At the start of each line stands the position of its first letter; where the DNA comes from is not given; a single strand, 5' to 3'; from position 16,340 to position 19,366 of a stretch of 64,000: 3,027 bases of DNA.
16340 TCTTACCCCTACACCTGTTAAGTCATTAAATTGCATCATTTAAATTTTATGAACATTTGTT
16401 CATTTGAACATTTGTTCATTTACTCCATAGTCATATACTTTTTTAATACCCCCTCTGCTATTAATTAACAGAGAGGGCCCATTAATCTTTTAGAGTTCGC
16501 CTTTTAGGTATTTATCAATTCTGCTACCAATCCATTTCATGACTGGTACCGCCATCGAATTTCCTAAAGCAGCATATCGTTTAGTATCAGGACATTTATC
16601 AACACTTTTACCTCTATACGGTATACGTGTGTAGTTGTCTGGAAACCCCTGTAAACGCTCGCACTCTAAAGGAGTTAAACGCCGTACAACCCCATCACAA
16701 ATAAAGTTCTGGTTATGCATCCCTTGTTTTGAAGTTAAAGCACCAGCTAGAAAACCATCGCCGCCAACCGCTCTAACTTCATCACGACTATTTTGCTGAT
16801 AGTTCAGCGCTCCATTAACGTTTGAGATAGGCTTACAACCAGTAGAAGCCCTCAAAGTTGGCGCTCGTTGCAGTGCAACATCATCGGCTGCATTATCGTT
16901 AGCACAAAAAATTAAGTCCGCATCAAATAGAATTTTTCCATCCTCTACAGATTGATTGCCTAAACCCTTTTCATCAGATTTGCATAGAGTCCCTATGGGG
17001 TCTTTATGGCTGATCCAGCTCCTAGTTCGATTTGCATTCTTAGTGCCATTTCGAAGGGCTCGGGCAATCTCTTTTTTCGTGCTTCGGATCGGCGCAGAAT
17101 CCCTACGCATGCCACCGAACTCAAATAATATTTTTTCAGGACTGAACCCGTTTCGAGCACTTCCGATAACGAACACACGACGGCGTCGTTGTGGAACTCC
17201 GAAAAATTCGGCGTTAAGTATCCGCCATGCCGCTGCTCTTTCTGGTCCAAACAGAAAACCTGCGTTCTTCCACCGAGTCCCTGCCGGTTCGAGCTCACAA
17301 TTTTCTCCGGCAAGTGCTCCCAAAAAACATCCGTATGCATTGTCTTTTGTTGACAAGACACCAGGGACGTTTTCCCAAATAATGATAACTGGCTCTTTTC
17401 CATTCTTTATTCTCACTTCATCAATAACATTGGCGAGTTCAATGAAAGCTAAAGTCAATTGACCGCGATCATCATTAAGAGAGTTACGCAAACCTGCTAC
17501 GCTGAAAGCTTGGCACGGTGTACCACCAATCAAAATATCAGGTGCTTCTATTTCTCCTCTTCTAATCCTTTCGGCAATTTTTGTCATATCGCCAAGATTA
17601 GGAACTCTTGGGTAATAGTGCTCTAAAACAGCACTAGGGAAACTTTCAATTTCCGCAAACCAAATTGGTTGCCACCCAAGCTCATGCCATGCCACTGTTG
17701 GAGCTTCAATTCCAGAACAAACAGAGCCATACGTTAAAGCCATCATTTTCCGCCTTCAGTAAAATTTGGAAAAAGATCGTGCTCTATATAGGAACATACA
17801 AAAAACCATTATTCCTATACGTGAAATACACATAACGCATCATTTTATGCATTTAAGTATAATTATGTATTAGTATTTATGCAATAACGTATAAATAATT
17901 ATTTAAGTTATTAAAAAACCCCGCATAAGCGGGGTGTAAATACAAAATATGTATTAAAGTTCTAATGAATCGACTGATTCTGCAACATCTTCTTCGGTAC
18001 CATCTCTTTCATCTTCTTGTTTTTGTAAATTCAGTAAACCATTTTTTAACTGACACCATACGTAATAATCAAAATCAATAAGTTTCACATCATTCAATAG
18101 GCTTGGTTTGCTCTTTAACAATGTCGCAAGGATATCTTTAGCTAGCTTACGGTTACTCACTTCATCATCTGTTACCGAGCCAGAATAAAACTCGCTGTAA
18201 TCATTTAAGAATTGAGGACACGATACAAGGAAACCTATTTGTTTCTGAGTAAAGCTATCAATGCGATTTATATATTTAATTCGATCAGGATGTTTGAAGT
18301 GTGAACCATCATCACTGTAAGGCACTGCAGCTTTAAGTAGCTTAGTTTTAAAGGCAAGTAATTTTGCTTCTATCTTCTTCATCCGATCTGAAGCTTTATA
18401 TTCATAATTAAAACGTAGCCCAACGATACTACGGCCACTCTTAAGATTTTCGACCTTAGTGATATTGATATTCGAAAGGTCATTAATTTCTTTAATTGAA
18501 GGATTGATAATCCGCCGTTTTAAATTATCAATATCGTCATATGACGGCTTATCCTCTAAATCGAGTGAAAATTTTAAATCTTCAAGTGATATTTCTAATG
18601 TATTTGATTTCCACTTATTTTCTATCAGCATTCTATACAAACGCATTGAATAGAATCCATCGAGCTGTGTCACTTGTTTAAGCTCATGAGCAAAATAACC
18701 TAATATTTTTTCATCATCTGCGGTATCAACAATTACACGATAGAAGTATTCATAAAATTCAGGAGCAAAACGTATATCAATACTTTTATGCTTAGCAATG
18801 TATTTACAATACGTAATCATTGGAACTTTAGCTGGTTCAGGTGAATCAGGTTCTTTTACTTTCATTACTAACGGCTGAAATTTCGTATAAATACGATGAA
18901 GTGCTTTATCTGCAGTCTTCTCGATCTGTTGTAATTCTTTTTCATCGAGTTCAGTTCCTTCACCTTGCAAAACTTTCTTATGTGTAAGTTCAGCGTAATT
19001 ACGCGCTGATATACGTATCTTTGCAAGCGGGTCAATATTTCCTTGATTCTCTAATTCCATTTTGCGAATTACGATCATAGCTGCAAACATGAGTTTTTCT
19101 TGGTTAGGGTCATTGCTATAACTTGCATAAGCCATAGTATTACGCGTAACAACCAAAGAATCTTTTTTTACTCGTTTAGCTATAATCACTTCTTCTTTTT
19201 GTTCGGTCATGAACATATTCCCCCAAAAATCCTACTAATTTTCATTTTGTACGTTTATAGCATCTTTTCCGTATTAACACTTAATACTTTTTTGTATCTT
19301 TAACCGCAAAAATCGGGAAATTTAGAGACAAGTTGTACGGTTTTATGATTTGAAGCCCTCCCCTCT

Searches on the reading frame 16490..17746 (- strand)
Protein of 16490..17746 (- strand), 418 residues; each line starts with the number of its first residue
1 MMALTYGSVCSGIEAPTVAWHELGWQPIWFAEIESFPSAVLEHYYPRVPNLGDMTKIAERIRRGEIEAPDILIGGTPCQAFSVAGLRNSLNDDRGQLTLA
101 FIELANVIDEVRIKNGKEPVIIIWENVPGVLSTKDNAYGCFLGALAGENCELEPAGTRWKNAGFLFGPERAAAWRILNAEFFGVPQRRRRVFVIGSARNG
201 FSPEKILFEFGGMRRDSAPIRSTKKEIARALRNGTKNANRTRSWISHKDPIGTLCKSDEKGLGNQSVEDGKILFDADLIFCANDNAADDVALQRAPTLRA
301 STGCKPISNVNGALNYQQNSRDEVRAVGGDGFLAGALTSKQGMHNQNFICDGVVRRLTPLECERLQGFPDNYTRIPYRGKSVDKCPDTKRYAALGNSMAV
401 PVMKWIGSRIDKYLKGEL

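Call 70: search_protein_families(library=phrogs, proteins=[window:16490-17746:-], max_evalue=0.00001)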
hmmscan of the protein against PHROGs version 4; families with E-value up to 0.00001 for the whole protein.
window:16490-17746:- (418 aa): 9 families
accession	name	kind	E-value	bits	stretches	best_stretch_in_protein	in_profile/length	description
phrog_116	-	other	3.1e-91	307.9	1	1-417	205-496/779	DNA methyltransferase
phrog_363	-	other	7.6e-42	144.6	1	1-295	51-290/327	DNA methyltransferase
phrog_864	-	DNA, RNA and nucleotide metabolism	1.5e-41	143.8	1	17-412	654-1053/1064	DNA primase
phrog_26324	-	other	8.7e-30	105.3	1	292-415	72-208/210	DNA methyltransferase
phrog_16528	-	other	8.6e-26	91.9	1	316-413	133-220/236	DNA methyltransferase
phrog_13621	-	unknown function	3.7e-19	69.8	1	333-414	35-112/121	-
phrog_16427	-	other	1.1e-17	65.6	1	350-415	111-173/235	DNA methyltransferase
phrog_17284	-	unknown function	1.8e-10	41.5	1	353-410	158-210/245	-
phrog_23296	-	other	1.9e-08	35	1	382-411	26-55/68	DNA methyltransferase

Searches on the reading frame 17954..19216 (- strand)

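Call 70: search_protein_families(library=phrogs, proteins=[window:17954-19216:-], max_evalue=0.00001)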
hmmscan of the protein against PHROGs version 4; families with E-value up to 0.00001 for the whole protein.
window:17954-19216:- (420 aa): 3 families
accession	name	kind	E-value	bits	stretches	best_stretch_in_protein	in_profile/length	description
phrog_29950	-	unknown function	4.1e-269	893.4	1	3-420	1-417/417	-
phrog_2172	-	unknown function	4.4e-32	113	1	15-279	6-247/382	-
phrog_4402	-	DNA, RNA and nucleotide metabolism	1.3e-21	78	1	6-290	10-264/592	replication initiation protein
